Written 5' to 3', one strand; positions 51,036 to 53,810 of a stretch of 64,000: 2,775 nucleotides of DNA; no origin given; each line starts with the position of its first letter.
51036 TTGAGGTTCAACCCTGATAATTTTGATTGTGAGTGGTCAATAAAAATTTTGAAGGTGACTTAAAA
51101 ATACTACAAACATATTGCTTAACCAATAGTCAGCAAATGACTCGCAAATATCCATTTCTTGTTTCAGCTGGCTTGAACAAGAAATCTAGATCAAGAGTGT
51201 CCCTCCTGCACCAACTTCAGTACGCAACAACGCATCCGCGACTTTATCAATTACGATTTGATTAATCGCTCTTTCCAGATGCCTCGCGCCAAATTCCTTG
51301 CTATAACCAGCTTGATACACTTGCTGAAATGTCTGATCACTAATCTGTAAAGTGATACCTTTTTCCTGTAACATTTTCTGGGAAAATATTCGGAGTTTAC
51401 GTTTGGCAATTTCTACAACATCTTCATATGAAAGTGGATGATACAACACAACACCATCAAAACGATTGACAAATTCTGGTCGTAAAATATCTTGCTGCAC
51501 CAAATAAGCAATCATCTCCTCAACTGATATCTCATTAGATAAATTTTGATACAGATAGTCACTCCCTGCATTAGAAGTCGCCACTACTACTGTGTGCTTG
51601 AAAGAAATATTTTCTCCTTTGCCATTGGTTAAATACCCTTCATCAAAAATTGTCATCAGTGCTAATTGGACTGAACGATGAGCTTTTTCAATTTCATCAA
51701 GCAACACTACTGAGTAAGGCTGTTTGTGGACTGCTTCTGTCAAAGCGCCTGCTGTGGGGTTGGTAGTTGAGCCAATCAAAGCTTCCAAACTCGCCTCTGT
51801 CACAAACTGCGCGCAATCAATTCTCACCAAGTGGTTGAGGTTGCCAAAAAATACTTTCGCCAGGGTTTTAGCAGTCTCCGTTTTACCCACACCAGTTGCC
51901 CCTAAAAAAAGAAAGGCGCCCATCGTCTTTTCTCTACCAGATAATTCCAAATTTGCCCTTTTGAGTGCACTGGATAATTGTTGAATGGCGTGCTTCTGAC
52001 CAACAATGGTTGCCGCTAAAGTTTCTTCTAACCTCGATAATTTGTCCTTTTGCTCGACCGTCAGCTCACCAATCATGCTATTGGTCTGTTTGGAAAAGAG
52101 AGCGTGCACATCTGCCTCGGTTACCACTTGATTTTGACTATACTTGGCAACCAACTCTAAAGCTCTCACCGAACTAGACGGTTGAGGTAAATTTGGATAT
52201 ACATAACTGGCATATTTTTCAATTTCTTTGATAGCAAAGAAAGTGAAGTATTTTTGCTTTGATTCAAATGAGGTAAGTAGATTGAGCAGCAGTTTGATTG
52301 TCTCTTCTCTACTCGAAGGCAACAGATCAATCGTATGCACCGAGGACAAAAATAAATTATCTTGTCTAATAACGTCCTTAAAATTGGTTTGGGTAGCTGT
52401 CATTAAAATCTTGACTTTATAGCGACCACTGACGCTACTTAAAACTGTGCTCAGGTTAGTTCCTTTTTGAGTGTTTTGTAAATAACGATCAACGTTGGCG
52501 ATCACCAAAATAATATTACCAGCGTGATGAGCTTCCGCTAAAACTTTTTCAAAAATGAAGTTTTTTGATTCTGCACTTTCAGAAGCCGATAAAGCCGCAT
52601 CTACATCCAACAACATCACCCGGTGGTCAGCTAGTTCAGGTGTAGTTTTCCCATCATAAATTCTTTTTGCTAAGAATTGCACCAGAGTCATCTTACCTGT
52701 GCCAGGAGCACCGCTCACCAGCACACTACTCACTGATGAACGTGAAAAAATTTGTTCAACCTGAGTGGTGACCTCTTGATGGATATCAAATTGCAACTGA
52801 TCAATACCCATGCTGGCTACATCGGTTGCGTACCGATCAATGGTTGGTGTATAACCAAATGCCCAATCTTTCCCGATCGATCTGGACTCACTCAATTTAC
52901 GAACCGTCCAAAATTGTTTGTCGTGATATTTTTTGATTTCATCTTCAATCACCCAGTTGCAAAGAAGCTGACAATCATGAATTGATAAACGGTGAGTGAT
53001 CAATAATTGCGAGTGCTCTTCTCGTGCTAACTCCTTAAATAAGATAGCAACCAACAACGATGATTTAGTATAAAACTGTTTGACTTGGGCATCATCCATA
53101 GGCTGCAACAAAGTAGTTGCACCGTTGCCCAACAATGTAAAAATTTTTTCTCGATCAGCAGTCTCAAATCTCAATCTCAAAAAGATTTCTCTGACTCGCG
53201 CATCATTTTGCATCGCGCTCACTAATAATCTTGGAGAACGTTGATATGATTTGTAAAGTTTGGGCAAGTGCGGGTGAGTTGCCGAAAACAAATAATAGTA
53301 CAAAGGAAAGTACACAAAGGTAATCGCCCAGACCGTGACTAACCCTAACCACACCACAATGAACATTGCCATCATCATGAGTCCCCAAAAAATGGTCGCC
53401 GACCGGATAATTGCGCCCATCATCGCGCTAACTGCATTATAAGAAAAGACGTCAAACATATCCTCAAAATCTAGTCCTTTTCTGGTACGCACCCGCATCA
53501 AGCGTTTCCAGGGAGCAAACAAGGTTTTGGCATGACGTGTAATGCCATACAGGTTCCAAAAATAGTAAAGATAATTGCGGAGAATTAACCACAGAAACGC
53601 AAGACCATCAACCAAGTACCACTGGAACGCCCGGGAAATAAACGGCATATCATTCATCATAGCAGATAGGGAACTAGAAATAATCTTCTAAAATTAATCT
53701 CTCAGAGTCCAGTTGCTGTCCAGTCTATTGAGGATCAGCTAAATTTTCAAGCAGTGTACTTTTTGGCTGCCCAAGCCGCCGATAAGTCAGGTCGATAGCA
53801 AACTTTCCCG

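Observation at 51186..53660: Membrane-anchored Hsp100/Clp ATPase with an inactive-looking first ring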

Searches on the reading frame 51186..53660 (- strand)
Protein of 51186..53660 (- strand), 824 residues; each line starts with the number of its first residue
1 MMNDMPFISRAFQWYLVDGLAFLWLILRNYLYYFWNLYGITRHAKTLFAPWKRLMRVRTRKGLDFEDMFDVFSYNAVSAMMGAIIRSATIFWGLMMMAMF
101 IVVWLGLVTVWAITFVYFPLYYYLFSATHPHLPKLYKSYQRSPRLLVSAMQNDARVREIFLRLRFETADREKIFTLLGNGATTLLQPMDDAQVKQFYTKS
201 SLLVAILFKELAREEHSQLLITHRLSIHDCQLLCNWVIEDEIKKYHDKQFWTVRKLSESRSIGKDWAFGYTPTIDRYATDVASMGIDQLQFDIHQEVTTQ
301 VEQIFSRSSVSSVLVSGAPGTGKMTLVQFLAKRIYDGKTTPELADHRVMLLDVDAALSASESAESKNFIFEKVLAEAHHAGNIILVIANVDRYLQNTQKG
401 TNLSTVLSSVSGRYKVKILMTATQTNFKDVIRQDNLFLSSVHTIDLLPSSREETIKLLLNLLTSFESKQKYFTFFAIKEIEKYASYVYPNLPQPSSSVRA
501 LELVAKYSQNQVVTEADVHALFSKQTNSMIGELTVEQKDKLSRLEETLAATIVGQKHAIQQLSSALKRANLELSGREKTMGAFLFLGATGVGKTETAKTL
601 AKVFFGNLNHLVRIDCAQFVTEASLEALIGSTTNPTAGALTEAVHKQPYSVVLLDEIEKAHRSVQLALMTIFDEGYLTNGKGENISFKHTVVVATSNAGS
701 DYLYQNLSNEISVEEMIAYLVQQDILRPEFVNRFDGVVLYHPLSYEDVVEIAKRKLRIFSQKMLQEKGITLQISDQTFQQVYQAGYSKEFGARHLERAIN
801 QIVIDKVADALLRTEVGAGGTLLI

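Call 5: search_protein_families(library=pfam, proteins=[window:51186-53660:-], max_evalue=0.1)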
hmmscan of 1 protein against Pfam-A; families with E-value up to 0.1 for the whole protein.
window:51186-53660:- (824 aa): 35 families (the best 25 are shown)
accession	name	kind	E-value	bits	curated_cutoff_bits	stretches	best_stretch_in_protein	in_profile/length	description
PF07724.20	AAA_2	-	1e-40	139.9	27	1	579-735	2-164/166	AAA domain (Cdc48 subfamily)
PF07728.20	AAA_5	-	8.6e-16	58.6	22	1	583-703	2-127/139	AAA domain (dynein-related subfamily)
PF00004.35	AAA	-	1.3e-15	58.4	21.2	2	584-703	2-114/131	ATPase family associated with various cellular activities (AAA)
PF10431.15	ClpB_D2-small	-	1.4e-14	54.3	21.9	1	743-822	1-79/81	C-terminal, D2-small domain, of ClpB protein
PF00158.32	Sigma54_activat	-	5.4e-11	42.9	20.2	1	577-698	19-144/168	Sigma-54 interaction domain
PF13191.12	AAA_16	-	1.2e-07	32.9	32.6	1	297-337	12-51/167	AAA ATPase domain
PF07726.17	AAA_3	-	1.7e-06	28.4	27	1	584-697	3-111/131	ATPase family associated with various cellular activities (AAA)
PF13401.12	AAA_22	-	4.3e-06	27.5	27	0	580-661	5-97/130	AAA domain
PF13238.12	AAA_18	-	6.7e-06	27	29.4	1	313-362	1-45/128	AAA domain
PF05496.18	RuvB_N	-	1.3e-05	25.4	27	0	551-617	8-66/159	Holliday junction DNA helicase RuvB P-loop domain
PF20720.3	nSTAND3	-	2.3e-05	24.6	27.2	0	312-374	19-75/155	Novel STAND NTPase 3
PF13479.12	AAA_24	-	2.5e-05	24.7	27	1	584-665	6-81/195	AAA domain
PF13521.12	AAA_28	-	2.8e-05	24.8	27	1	313-345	2-33/164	AAA domain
PF01078.27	Mg_chelatase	-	3.2e-05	23.9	20.3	0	622-699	84-159/207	Magnesium chelatase, subunit ChlI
PF01443.25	Viral_helicase1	-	5.9e-05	23.4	21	0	314-349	2-37/228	Viral superfamily 1 RNA helicase core domain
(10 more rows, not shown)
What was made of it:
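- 51441..52028 (-): D2 AAA+ module (aa 545-740). It carries Walker A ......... (nt 51876-51902), Walker B LLDEIE (nt 51687-51710), sensor-1 TSNA (nt 51567-51578) and the Arg finger R733 (nt 51456-51479). Pfam AAA_2, E 1e-40 (call 5).
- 51195..51434 (-): ClpB_D2-small domain (aa 743-822), including sensor-2 GAR (R793, nt 51282-51290). Pfam PF10431, E 1.4e-14 (call 5).
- On Hsp100/Clp class 1 (two-ring AAA+): Pfam AAA_2 at E 1e-40 and ClpB_D2-small at E 1.4e-14 (call 5).
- Pfam finds AAA_2 and ClpB_D2-small (call 5).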

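Call 6: search_protein_families(library=ncbifam, proteins=[window:51186-53660:-], max_evalue=0.1)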
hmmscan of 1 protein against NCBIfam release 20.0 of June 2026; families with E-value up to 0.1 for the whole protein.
window:51186-53660:- (824 aa): 63 families (the best 25 are shown)
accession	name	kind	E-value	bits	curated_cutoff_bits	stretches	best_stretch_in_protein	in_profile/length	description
TIGR03346.1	chaperone_ClpB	equivalog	1.1e-88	298.6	1232.1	2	481-822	491-841/853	ATP-dependent chaperone ClpB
NF008118.0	PRK10865.1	equivalog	7.1e-78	262.4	1417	2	510-819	529-841/857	ATP-dependent chaperone ClpB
TIGR02639.1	ClpA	equivalog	8.1e-78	262.4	993.15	1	274-822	168-730/734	ATP-dependent Clp protease ATP-binding subunit ClpA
NF033607.0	disagg_AAA_ClpG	exception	5.4e-71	239.7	1900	2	509-822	551-872/932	AAA family protein disaggregase ClpG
NF033606.1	heat_AAA_ClpK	exception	8.2e-70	235.8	1900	2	513-819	576-891/949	heat shock survival AAA family ATPase ClpK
TIGR03345.1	VI_ClpV1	equivalog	1.9e-67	228.3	884.95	2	511-814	527-838/852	type VI secretion system ATPase TssH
NF008263.0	PRK11034.1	equivalog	4.2e-56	190.3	1350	1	201-822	107-731/758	ATP-dependent Clp protease ATP-binding subunit ClpA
NF003745.1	PRK05342.1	equivalog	5.1e-13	48.7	359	2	705-807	280-380/418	ATP-dependent Clp protease ATP-binding subunit ClpX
NF001679.0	PRK00440.1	equivalog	1.3e-10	40.9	303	2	552-671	20-126/322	replication factor C small subunit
TIGR00382.1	clpX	equivalog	6.8e-08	31.9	370.75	2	715-807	287-386/414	ATP-dependent protease ATP-binding subunit ClpX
NF009067.0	PRK12402.1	equivalog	9.3e-08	31.4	317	2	548-621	13-79/340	replication factor C small subunit 2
NF038308.1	RNA_repair_RtcR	equivalog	3.2e-07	29.6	650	2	295-366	190-254/530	RNA repair transcriptional activator RtcR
TIGR02397.1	dnaX_nterm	equivalog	1.3e-06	27.9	250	1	551-603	15-59/355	DNA polymerase III subunit gamma/tau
TIGR02915.1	PEP_resp_reg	equivalog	2e-06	27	502.6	1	496-763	87-345/445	PEP-CTERM-box response regulator transcription factor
TIGR00390.1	hslU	equivalog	3.3e-06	26.3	362.45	1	547-604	9-71/441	ATP-dependent protease ATPase subunit HslU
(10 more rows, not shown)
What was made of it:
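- On ClpB / Hsp104 disaggregase: 298.6 bits against a cut-off of 1232.1 (call 6).
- On ClpA / ClpC / ClpE (ClpP-coupled unfoldases): 262.4 bits against a cut-off of 993.15 (call 6).
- On ClpV / TssH (type VI secretion): 228.3 bits against a cut-off of 884.95 (call 6).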

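Call 12: find_homologous_proteins(query=window:51186-53660:-, max_evalue=1e-10)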
Query window:51186-53660:- (824 aa): 34 proteins with E <= 1e-10 among 8000 candidates.
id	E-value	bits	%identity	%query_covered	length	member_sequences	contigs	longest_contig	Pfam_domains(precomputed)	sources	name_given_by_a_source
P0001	0.0e+0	1829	100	100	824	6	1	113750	PF13479.13,PF00158.33,PF07724.21,PF07726.18,PF00004.36,PF13401.13,PF13238.13,PF05496.19,PF07728.21,PF10431.16,PF13191.13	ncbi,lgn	-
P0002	0.0e+0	1594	86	100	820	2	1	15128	PF00158.33,PF07724.21,PF13521.13,PF00004.36,PF05496.19,PF07728.21,PF10431.16,PF20720.4,PF13191.13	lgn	-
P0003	0.0e+0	1011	56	100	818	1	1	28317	PF00158.33,PF07724.21,PF00437.27,PF00004.36,PF13238.13,PF05496.19,PF07728.21,PF10431.16,PF20720.4,PF13191.13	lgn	-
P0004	5.4e-115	404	34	74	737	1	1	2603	PF20030.6,PF07724.21,PF00004.36,PF17871.8,PF07728.21,PF10431.16,PF13191.13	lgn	-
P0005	3.2e-111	391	34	72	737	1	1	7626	PF20030.6,PF00158.33,PF07724.21,PF00004.36,PF17871.8,PF07728.21,PF10431.16,PF20720.4,PF13191.13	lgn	-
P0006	7.2e-110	387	35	72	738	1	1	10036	PF00158.33,PF07724.21,PF00004.36,PF17871.8,PF05673.20,PF07728.21,PF10431.16,PF20720.4,PF13191.13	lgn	-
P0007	7.3e-109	383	30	98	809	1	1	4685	PF00158.33,PF07724.21,PF00004.36,PF13401.13,PF01637.25,PF07728.21,PF10431.16,PF13191.13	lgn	-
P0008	7.9e-107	377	33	71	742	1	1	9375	PF13173.13,PF20030.6,PF13555.13,PF00004.36,PF17871.8,PF07728.21,PF03215.22,PF13191.13,PF01695.24,PF00158.33,PF07724.21,PF12775.14,PF05729.19,PF01078.28,PF10431.16,PF20720.4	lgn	-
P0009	3.8e-105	371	29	99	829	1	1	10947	PF07724.21,PF00004.36,PF17871.8,PF07728.21,PF10431.16,PF13191.13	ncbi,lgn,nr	ncbi:ATP-dependent Clp protease ATP-binding subunit [Candidatus Gottesmanbacteria bacterium]|nr:ATP-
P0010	4.8e-104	367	34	70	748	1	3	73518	PF20030.6,PF00004.36,PF13401.13,PF17871.8,PF13238.13,PF01637.25,PF07728.21,PF13191.13,PF00158.33,PF07724.21,PF12775.14,PF10431.16,PF20720.4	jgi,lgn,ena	-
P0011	1.3e-99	353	29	95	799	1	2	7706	PF07724.21,PF00004.36,PF13401.13,PF17871.8,PF07728.21,PF10431.16,PF13191.13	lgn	-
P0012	9.4e-97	343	29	98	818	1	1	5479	PF20030.6,PF00004.36,PF13401.13,PF13238.13,PF05673.20,PF07728.21,PF13191.13,PF00158.33,PF07724.21,PF12775.14,PF05729.19,PF10431.16,PF20720.4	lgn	-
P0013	6.1e-93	331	28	95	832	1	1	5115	PF20030.6,PF00158.33,PF07724.21,PF00004.36,PF17871.8,PF07728.21,PF10431.16,PF13191.13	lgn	-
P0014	2.1e-78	283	30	72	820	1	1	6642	PF00158.33,PF07724.21,PF00004.36,PF17871.8,PF07728.21,PF10431.16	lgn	-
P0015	1.5e-76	276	30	73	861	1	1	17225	PF00308.25,PF00158.33,PF07724.21,PF00004.36,PF13401.13,PF17871.8,PF13238.13,PF07728.21,PF10431.16,PF13191.13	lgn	-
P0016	3.1e-74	269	31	69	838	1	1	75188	PF00158.33,PF07724.21,PF12775.14,PF05729.19,PF00004.36,PF13401.13,PF17871.8,PF07728.21,PF10431.16,PF20720.4,PF13191.13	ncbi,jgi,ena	-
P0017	4.0e-74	268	31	68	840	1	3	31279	PF00158.33,PF07724.21,PF12775.14,PF05729.19,PF00004.36,PF13401.13,PF17871.8,PF07728.21,PF10431.16,PF20720.4,PF13191.13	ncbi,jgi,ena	-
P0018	7.3e-73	264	31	69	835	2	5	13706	PF07724.21,PF00004.36,PF13401.13,PF17871.8,PF07728.21,PF10431.16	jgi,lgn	-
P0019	1.3e-71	260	35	38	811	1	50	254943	PF02861.26,PF00004.36,PF13401.13,PF23569.2,PF17871.8,PF13238.13,PF07728.21,PF13191.13,PF00158.33,PF07724.21,PF07726.18,PF12775.14,PF05621.18,PF01078.28,PF10431.16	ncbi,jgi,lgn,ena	jgi:ATP-dependent Clp protease ATP-binding subunit ClpC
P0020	2.0e-70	256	30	69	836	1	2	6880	PF00158.33,PF07724.21,PF00004.36,PF13401.13,PF17871.8,PF05673.20,PF07728.21,PF10431.16,PF20720.4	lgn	-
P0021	5.8e-70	255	35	38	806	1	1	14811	PF02861.26,PF00004.36,PF13401.13,PF23569.2,PF17871.8,PF13238.13,PF07728.21,PF13191.13,PF00158.33,PF07724.21,PF07726.18,PF12775.14,PF05621.18,PF01078.28,PF10431.16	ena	-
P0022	1.1e-66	244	35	38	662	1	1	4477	PF13173.13,PF20030.6,PF00004.36,PF13401.13,PF23569.2,PF17871.8,PF13238.13,PF05496.19,PF01637.25,PF07728.21,PF13191.13,PF01695.24,PF00158.33,PF07724.21,PF12775.14,PF00910.29,PF05621.18,PF10431.16,PF20720.4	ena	-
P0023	1.6e-66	243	35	33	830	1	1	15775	PF02861.26,PF02151.26,PF00004.36,PF13401.13,PF23569.2,PF17871.8,PF13238.13,PF05496.19,PF07728.21,PF13191.13,PF01695.24,PF00158.33,PF07724.21,PF12775.14,PF05621.18,PF01078.28,PF10431.16,PF20720.4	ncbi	-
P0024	1.2e-65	240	29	68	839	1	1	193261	PF00158.33,PF07724.21,PF12775.14,PF00004.36,PF13401.13,PF17871.8,PF07728.21,PF10431.16,PF13191.13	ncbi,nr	ncbi:MAG: ATP-dependent Clp protease ATP-binding subunit [Patescibacteria group bacterium]|nr:ATP-de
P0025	5.8e-64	235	30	63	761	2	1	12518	PF13173.13,PF02861.26,PF00004.36,PF13401.13,PF23569.2,PF17871.8,PF13238.13,PF01637.25,PF07728.21,PF13191.13,PF00158.33,PF07724.21,PF12775.14,PF05621.18,PF10431.16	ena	-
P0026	1.5e-63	233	36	38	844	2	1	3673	PF13173.13,PF02861.26,PF00004.36,PF13401.13,PF23569.2,PF17871.8,PF13238.13,PF05496.19,PF07728.21,PF13191.13,PF13479.13,PF00158.33,PF07724.21,PF12775.14,PF05621.18,PF10431.16,PF20720.4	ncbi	-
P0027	2.0e-60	223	27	68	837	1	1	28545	PF00158.33,PF07724.21,PF00004.36,PF17871.8,PF07728.21,PF10431.16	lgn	-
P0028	3.5e-57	212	35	38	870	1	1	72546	PF02861.26,PF00004.36,PF13401.13,PF23569.2,PF17871.8,PF13238.13,PF07728.21,PF13191.13,PF01695.24,PF00158.33,PF07724.21,PF13521.13,PF01078.28,PF10431.16,PF20720.4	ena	-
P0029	7.9e-57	211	36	36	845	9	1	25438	PF00158.33,PF07724.21,PF00004.36,PF13401.13,PF17871.8,PF07728.21,PF05621.18,PF10431.16,PF20720.4,PF13191.13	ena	-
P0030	1.7e-52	197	26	69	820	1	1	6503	PF02861.26,PF20030.6,PF00004.36,PF13401.13,PF23569.2,PF17871.8,PF05496.19,PF01637.25,PF07728.21,PF13191.13,PF00158.33,PF07724.21,PF05621.18,PF10431.16,PF20720.4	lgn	-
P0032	1.8e-47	180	26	70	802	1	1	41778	PF13173.13,PF02861.26,PF00004.36,PF13401.13,PF17871.8,PF05496.19,PF07728.21,PF13191.13,PF00158.33,PF07724.21,PF05621.18,PF10431.16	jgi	jgi:ATP-dependent Clp protease ATP-binding subunit ClpA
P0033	1.9e-37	147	33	35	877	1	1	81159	PF02861.26,PF07724.21,PF12775.14,PF00004.36,PF13401.13,PF23569.2,PF17871.8,PF07728.21,PF05621.18,PF10431.16,PF13191.13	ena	-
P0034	1.9e-35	141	23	64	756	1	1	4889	PF13173.13,PF02861.26,PF00004.36,PF13401.13,PF17871.8,PF13238.13,PF05496.19,PF01637.25,PF07728.21,PF13191.13,PF00158.33,PF07724.21,PF12775.14,PF02367.24,PF13521.13,PF05621.18,PF01078.28,PF10431.16,PF20720.4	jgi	jgi:ATP-dependent Clp protease ATP-binding subunit ClpA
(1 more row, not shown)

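Call 44: predict_structure(alignment_id=A3)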
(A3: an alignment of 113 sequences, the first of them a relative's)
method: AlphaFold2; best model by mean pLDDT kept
length: 824 residues; sequences in the alignment: 113
mean_pLDDT: 93.7   pTM: 0.88
mean pLDDT of the five models: 93.7, 92.6, 92.6, 92.3, 92.2
residues with pLDDT >= 90: 718; 70-90: 93; 50-70: 12; < 50: 1
segments of 3 or more residues with pLDDT < 50: none
pLDDT, mean of each block of 10 residues (from residue 1): 76 91 96 96 95 89 94 95 97 98 96 88 86 93 95 97 97 93 77 95 96 95 96 96 93 91 91 96 88 94 93 95 96 93 94 96 93 95 96 77 90 92 94 94 96 95 87 97 92 95 95 96 91 93 96 96 94 86 97 97 95 98 96 93 95 98 96 94 92 97 91 96 97 96 96 96 97 96 93 95 96 95 95
secondary structure, 60 per line:
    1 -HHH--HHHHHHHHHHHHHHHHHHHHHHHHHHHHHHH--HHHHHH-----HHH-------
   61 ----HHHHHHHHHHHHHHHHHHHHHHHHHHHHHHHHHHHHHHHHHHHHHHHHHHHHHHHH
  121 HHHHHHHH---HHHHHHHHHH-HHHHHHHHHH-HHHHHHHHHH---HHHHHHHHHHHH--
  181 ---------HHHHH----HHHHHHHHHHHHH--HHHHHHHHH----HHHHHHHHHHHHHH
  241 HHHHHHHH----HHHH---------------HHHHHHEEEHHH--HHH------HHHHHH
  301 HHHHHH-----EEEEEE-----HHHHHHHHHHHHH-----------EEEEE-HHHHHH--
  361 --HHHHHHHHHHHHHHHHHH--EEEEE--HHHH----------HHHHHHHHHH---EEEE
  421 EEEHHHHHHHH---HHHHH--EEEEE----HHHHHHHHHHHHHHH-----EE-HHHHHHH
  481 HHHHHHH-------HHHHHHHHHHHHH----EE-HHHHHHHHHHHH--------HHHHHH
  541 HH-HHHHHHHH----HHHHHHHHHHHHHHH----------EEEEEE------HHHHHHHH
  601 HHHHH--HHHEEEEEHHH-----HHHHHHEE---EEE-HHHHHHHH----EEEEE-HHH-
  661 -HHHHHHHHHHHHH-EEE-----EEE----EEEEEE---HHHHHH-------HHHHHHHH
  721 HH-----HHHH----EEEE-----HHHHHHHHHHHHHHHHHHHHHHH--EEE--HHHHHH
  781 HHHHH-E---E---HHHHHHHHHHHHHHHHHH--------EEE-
elements in order (helices of 4 or more, strands of 3 or more residues): H7-37 H40-45 H65-128 H132-141 H143-152 H154-163 H167-178 H190-194 H199-211 H214-222 H227-248 H253-256 H272-277 E278-280 H295-306 E312-317 H323-335 E347-351 H353-358 H363-380 E383-387 H390-393 H404-413 E417-423 H424-431 H435-439 E442-446 H451-465 H474-487 H495-507 H515-526 H535-542 H544-551 H556-570 E581-586 H593-605 E611-615 H624-629 E635-637 H639-646 E651-655 H662-674 E676-678 E684-686 E691-696 H700-705 H713-722 H728-731 E736-739 H745-767 E770-772 H775-785 H795-812 E821-823
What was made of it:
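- Checked: In the AF2 model A388/N389 follow strand 383-387 directly (call 44).
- The AF2 model has pLDDT 93.7 and pTM 0.88 (call 44). The AF2 model is very confident (call 44).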

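Call 48: fold_search(model_id=the predicted structure, library=pdb)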
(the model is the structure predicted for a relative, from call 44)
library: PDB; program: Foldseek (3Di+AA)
matches with E <= 10: 1576; with E <= 0.001: 1065
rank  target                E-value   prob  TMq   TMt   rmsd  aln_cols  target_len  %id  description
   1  9a66_A                3.6e-41  1.00  0.61  0.62  20.2       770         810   22  Integrative model of CLPC-CLPP by crosslinking MS and deep learning (released 2024-09-18)
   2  6qs6_A                1.1e-38  1.00  0.56  0.77   4.9       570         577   28  ClpB (DWB and K476C mutant) bound to casein in presence of ATPgammaS - state KC-1 (released 2019-07-03)
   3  9rai_b                2.0e-38  1.00  0.58  0.62  19.2       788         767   21  Structure of the S.aureus MecA/ClpC/ClpP degradation system (released 2025-09-10)
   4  9rai_d                2.1e-38  1.00  0.57  0.61  19.2       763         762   21  Structure of the S.aureus MecA/ClpC/ClpP degradation system (released 2025-09-10)
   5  9rai_c                3.5e-38  1.00  0.57  0.61  18.4       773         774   21  Structure of the S.aureus MecA/ClpC/ClpP degradation system (released 2025-09-10)
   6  9gi1_c                4.6e-38  1.00  0.57  0.78   4.8       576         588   27  Structure of the S.aureus MecA/ClpC/ClpP degradation system (released 2025-08-20)
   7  9rai_e                9.8e-38  1.00  0.57  0.61  18.9       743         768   22  Structure of the S.aureus MecA/ClpC/ClpP degradation system (released 2025-09-10)
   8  9gi1_b                1.3e-37  1.00  0.58  0.79   4.6       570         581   27  Structure of the S.aureus MecA/ClpC/ClpP degradation system (released 2025-08-20)
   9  9gi1_d                1.4e-37  1.00  0.57  0.78   4.9       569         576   27  Structure of the S.aureus MecA/ClpC/ClpP degradation system (released 2025-08-20)
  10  8a8u_D                1.8e-37  1.00  0.56  0.77   4.7       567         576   26  Mycobacterium tuberculosis ClpC1 hexamer structure (released 2022-10-26)
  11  9gi1_e                2.2e-37  1.00  0.56  0.77   4.7       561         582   27  Structure of the S.aureus MecA/ClpC/ClpP degradation system (released 2025-08-20)
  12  9if4_D                3.8e-37  1.00  0.56  0.77   5.0       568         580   26  Structure of the Mycobacterium Tuberculosis ClpC1P1P2 complex bound to the activator Bz-Leu-Leu (released 2025-08-27)
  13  8xon_P                8.9e-37  1.00  0.57  0.76   5.1       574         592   24  Cryo-EM structure of the ClpC1:ClpP1P2 degradation complex in Streptomyces hawaiiensis (released 2024-03-27)
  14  9jvp_B                2.9e-36  1.00  0.58  0.78   4.6       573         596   25  CryoEM structure of M. tuberculosis ClpC1P1P2 complex bound to bortezomib, conformation 3 (released 2025-03-19)
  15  8a8u_B                3.3e-36  1.00  0.57  0.80   4.5       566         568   25  Mycobacterium tuberculosis ClpC1 hexamer structure (released 2022-10-26)
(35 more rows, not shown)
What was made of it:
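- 52131..52781 (-): D1 AAA+ module (aa 294-510). The fold is retained but the catalytic motifs are degenerate. The AF2 model has the AAA+ fold, and Foldseek TM-score against ClpC/ClpB bodies is about 0.8, normalised by target (calls 44, 48).
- On Hsp100/Clp class 1 (two-ring AAA+): AF2 model plus Foldseek hits to ClpC/ClpB (calls 44, 48).
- Foldseek TM-score against ClpC/ClpB bodies is about 0.8, normalised by target (call 48). The two-ring body is ClpC/ClpB-like (call 48).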
